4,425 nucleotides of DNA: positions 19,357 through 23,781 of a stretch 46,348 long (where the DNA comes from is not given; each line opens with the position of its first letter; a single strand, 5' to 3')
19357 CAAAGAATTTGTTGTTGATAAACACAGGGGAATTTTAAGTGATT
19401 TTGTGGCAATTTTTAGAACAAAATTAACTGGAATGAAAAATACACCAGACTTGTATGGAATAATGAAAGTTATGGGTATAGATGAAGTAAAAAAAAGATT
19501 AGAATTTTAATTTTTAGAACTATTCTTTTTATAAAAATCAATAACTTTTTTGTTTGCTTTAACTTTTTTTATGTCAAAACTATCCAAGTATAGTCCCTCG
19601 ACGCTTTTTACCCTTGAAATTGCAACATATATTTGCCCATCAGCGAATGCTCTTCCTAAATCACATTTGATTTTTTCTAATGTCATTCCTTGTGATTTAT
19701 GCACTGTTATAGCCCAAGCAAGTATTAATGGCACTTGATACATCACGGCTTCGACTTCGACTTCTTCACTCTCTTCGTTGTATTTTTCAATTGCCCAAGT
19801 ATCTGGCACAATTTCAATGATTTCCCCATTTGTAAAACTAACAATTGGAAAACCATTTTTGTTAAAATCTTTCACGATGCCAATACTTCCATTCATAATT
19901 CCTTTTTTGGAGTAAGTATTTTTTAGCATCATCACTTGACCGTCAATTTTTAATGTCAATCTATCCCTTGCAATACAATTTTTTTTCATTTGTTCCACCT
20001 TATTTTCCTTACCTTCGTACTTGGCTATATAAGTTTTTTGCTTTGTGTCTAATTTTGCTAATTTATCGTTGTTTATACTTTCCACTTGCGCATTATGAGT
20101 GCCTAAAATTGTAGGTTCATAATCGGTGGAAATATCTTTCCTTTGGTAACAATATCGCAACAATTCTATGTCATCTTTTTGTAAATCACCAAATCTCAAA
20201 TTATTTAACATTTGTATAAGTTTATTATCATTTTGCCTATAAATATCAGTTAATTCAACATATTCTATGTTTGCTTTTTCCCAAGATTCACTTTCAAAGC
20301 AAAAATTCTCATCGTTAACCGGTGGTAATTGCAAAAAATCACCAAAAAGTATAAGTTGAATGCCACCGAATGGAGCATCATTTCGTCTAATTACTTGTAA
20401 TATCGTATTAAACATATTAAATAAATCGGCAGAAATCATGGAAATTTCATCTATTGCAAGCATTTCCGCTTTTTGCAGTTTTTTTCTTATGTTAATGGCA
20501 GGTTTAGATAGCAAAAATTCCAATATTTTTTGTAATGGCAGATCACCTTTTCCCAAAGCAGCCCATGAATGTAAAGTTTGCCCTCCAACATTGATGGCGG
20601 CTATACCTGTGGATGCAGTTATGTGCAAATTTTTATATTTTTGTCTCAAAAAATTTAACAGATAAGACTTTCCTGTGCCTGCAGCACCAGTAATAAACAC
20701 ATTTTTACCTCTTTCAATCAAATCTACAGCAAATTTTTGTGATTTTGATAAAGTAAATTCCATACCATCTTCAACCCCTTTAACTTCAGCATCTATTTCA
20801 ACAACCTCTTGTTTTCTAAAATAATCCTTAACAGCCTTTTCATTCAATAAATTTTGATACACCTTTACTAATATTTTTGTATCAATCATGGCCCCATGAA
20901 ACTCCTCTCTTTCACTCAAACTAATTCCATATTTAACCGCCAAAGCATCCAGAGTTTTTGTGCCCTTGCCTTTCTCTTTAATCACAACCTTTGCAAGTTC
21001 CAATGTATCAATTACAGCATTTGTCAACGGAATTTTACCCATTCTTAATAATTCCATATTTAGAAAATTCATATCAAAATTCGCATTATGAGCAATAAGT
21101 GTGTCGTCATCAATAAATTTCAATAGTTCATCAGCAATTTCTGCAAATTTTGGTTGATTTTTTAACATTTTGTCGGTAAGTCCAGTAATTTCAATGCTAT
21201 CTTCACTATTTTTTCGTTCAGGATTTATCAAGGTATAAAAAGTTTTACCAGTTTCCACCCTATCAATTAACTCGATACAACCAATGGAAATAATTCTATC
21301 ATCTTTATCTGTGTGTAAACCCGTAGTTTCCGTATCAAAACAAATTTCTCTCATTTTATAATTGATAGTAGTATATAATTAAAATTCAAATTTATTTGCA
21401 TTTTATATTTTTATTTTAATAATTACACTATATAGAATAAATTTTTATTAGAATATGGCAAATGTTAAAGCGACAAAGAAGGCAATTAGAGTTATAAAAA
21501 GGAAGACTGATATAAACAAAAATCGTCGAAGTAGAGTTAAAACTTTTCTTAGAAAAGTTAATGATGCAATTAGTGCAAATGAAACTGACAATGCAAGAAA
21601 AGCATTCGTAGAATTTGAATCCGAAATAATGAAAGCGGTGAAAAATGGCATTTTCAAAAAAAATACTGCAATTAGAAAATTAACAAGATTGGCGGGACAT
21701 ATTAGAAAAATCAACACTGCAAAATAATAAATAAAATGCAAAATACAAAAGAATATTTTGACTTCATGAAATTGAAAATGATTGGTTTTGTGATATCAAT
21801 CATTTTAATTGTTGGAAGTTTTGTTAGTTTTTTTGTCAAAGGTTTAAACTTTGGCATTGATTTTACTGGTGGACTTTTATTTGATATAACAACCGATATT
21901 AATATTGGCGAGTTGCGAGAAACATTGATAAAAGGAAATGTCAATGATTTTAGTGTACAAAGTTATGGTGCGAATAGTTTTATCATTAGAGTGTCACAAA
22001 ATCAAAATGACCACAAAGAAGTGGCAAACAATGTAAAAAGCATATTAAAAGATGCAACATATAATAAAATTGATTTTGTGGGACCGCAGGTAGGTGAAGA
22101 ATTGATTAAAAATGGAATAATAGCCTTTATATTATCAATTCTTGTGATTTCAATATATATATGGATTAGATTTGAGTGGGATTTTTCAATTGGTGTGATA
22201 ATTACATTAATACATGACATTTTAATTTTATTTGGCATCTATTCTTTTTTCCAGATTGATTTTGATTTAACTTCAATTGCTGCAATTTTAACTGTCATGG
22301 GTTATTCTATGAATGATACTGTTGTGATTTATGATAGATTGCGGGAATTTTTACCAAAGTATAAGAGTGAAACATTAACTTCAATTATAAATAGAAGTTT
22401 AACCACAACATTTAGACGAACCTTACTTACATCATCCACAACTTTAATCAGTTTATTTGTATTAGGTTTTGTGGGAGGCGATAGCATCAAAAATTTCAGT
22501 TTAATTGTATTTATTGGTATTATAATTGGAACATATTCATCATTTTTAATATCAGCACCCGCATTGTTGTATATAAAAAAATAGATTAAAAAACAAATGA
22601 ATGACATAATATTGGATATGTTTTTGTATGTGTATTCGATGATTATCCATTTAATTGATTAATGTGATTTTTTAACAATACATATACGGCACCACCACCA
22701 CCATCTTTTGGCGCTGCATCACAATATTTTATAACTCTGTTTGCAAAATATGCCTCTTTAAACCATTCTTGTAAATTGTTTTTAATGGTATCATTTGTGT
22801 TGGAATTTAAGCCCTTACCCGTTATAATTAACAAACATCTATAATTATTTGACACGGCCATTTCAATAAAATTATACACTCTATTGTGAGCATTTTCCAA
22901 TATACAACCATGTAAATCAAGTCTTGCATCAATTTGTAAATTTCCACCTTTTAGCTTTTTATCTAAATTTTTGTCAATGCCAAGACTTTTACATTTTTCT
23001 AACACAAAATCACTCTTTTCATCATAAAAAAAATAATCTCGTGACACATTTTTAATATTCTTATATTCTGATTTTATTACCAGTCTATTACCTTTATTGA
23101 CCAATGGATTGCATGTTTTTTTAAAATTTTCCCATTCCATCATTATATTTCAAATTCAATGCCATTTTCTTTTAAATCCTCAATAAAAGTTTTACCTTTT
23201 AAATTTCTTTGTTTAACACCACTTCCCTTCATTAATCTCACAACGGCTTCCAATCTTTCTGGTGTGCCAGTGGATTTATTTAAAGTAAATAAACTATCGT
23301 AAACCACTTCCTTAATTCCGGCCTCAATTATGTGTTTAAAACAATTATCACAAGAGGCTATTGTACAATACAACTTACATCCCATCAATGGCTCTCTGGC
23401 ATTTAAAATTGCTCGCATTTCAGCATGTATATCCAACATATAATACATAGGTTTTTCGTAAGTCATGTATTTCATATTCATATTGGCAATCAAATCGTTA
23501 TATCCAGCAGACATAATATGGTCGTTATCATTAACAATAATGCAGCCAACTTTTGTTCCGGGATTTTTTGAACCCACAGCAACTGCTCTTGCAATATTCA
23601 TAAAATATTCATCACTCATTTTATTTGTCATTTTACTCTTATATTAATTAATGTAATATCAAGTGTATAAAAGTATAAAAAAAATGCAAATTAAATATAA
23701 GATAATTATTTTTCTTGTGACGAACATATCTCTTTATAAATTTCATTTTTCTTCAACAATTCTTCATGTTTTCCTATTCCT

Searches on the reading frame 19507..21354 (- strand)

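Call 27: search_protein_families(library=ncbifam, proteins=[window:19507-21354:-], max_evalue=0.00001)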
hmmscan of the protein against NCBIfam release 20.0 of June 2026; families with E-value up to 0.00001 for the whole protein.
window:19507-21354:- (615 aa): 31 families (the best 25 are shown)
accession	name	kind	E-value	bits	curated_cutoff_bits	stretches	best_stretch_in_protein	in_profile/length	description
TIGR01406.1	dnaQ_proteo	equivalog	6.4e-54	183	222.7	1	2-193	1-192/231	DNA polymerase III subunit epsilon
NF004316.1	PRK05711.1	equivalog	3.2e-52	177.5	196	1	1-171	1-171/234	DNA polymerase III subunit epsilon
TIGR00573.1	dnaq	subfamily_domain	8.5e-50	169.2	71.5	1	3-174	9-178/217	exonuclease, DNA polymerase III, epsilon subunit family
NF005836.0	PRK07740.1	equivalog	1.1e-35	123.2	261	1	4-173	62-226/244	hypothetical protein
NF001688.0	PRK00448.1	equivalog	1.4e-34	119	873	1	4-181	426-596/1445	PolC-type DNA polymerase III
NF005906.0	PRK07883.1-4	equivalog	8.7e-33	113.5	495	1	5-174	10-172/563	DEDD exonuclease domain-containing protein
TIGR01405.1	polC_Gram_pos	equivalog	5.4e-32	110.5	1043.45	1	4-181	192-361/1211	DNA polymerase III subunit alpha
TIGR01407.1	dinG_rel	hypoth_equivalog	1.8e-29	102.6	547.7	1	6-159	5-151/889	putative DnaQ family exonuclease/DinG family helicase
TIGR01448.2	helicase_RecD2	equivalog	5.7e-29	100.8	500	1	180-557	291-651/713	SF1B family DNA helicase RecD2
NF005981.0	PRK08074.1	equivalog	1.7e-28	99.2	789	1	4-172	6-168/931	ATP-dependent DNA helicase DinG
NF004719.0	PRK06063.1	equivalog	2e-27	96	389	1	6-174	21-181/331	DEDDh family exonuclease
NF004964.0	PRK06310.1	equivalog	6.9e-27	94.4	236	1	4-171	10-172/250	DNA polymerase III subunit epsilon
NF005289.0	PRK06807.1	equivalog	1.5e-26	93.4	335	1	6-176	13-175/313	3'-5' exonuclease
NF005905.0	PRK07883.1-3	equivalog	2.8e-24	85.6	508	1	5-189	28-207/581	DEDD exonuclease domain-containing protein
NF005907.0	PRK07883.1-5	equivalog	7.3e-24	84.1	454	1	5-172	32-194/584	DEDD exonuclease domain-containing protein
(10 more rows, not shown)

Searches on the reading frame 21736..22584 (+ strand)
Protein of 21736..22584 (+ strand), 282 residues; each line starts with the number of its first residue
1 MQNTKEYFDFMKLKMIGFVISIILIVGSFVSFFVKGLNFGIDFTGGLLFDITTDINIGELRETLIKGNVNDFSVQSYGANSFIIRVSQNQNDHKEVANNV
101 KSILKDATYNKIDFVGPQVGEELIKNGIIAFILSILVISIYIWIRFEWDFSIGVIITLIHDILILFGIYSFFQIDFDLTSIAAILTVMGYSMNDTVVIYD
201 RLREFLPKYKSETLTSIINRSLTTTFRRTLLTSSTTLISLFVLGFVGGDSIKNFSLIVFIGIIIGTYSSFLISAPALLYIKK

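Call 27: search_protein_families(library=ncbifam, proteins=[window:21736-22584:+], max_evalue=0.00001)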
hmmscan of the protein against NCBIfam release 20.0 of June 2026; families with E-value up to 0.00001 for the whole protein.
window:21736-22584:+ (282 aa): 23 families
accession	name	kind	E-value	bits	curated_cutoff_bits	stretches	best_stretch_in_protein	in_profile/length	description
NF009583.0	PRK13024.1-3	subfamily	1.4e-86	291.1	721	1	4-281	453-734/755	protein translocase subunit SecDF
TIGR00966.2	transloc_SecF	equivalog_domain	7.5e-86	288.1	160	1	8-278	1-277/279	protein translocase subunit SecF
NF011315.0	PRK14726.1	equivalog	3.4e-73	247.1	1249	1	7-281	546-828/855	protein translocase subunit SecDF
NF009580.0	PRK13023.1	equivalog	5.7e-60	203.4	1153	1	6-278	468-748/775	protein translocase subunit SecDF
NF009585.0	PRK13024.1-5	equivalog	1.2e-59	202.2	1037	1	6-280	668-977/993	protein translocase subunit SecDF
TIGR00916.1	2A0604s01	subfamily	1.6e-55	188.3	148.6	1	54-270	14-231/231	SecD/SecF family protein translocase subunit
NF009581.0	PRK13024.1-1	equivalog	1.2e-54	185.6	1058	1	6-278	447-727/752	protein translocase subunit SecDF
NF009584.0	PRK13024.1-4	equivalog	2.2e-49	168.5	1171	1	6-280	449-731/759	protein translocase subunit SecDF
NF009582.0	PRK13024.1-2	equivalog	7.9e-35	120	723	1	5-274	526-818/859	protein translocase subunit SecDF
NF009540.0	PRK12911.1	equivalog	8.9e-35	119.4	1878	1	99-280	1208-1394/1403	bifunctional preprotein translocase subunit SecD/SecF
NF046001.1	SecDF_plasm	equivalog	3.5e-28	98.1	500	1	6-273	535-839/878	protein translocase subunit SecDF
NF006353.0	PRK08578.1-1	subfamily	3.9e-20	72.5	282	1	18-274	9-268/281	preprotein translocase subunit SecF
TIGR01129.1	secD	equivalog_domain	8.7e-20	71.2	244.4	1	101-273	218-393/397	protein translocase subunit SecD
NF006218.0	PRK08343.1-4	subfamily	2.4e-19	69.5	383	1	87-267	196-375/392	preprotein translocase subunit SecD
NF006354.0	PRK08578.1-2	equivalog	2.2e-17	63.4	353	1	11-247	17-239/296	preprotein translocase subunit SecF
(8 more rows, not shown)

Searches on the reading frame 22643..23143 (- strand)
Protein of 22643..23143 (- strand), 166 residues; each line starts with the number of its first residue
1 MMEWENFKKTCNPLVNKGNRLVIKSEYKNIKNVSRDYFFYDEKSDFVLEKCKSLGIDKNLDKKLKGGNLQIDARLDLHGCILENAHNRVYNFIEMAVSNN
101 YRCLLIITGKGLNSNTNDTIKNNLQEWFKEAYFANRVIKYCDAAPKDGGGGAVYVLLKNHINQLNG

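Call 27: search_protein_families(library=ncbifam, proteins=[window:22643-23143:-], max_evalue=0.00001)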
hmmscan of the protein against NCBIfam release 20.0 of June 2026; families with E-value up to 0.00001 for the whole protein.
window:22643-23143:- (166 aa): 3 families
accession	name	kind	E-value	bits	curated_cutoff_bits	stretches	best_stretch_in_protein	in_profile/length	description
NF033154.1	endonuc_SmrA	equivalog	5.1e-24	85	180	1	51-160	68-175/189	DNA endonuclease SmrA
NF003432.0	PRK04946.1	equivalog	4.4e-08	33.2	128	1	31-159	50-174/181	endonuclease SmrB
TIGR01069.2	mutS2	equivalog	4.2e-06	25.4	400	1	67-155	708-788/790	endonuclease MutS2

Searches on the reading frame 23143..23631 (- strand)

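Call 28: search_protein_families(library=ncbifam, proteins=[window:23143-23631:-], max_evalue=0.00001)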
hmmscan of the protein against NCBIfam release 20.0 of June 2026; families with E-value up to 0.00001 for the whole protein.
window:23143-23631:- (162 aa): 4 families
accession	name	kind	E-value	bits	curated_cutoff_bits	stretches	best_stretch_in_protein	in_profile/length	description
NF041025.1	antiphage_deaminase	equivalog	7.4e-18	64.6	400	1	67-111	337-385/437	anti-phage dCTP deaminase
TIGR02571.1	ComEB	equivalog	1.5e-11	44.5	219.45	1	7-113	6-116/151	ComE operon protein 2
TIGR00326.1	eubact_ribD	equivalog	5e-06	26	156.35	0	69-111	44-92/343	bifunctional diaminohydroxyphosphoribosylaminopyrimidine deaminase/5-amino-6-(5-phosphoribosylamino)uracil reductase RibD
NF008113.2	PRK10860.1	equivalog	7e-06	26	150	0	1-113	1-105/165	tRNA adenosine(34) deaminase TadA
